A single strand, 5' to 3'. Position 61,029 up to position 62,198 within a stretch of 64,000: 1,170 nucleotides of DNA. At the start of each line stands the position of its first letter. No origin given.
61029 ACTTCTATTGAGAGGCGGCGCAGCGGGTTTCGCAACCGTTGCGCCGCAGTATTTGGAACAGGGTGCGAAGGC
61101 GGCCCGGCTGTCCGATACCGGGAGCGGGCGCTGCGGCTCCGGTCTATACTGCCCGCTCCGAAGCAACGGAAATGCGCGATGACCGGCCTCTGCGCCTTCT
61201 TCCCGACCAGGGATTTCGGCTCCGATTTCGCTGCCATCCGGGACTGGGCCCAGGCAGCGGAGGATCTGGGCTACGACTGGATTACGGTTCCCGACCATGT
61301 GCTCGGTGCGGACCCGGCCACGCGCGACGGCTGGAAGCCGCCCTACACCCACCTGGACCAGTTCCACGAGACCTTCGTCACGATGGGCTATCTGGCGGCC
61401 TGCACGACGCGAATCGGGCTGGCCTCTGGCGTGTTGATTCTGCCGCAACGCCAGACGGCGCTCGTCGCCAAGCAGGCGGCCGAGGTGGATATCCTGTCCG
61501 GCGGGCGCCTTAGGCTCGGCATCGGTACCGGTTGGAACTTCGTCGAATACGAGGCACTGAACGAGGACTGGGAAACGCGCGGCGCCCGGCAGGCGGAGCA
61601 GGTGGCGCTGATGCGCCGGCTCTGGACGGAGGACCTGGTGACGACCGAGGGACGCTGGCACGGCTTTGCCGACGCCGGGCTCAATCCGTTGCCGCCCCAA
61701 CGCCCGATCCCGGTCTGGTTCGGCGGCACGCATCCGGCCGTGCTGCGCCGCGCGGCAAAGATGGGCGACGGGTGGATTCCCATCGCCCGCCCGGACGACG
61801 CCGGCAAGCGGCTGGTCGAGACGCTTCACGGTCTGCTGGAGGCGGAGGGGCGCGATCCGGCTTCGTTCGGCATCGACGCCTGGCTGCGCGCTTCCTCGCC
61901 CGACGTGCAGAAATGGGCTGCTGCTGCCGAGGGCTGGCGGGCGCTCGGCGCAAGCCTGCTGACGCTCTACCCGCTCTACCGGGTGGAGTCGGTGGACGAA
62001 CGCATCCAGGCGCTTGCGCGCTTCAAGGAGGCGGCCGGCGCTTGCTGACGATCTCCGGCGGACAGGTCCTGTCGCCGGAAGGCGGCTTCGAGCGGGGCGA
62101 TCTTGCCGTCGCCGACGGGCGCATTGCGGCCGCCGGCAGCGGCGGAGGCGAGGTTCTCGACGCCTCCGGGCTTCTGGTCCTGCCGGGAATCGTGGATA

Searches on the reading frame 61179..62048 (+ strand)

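Call 36: search_protein_families(library=pfam, proteins=[window:61179-62048:+], max_evalue=0.01)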
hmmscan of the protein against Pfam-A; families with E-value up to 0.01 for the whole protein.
window:61179-62048:+ (289 aa): 1 family
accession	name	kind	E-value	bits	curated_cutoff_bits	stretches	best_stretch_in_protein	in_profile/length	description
PF00296.26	Bac_luciferase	-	9.8e-53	180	27.9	1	14-231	18-221/314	Luciferase-like monooxygenase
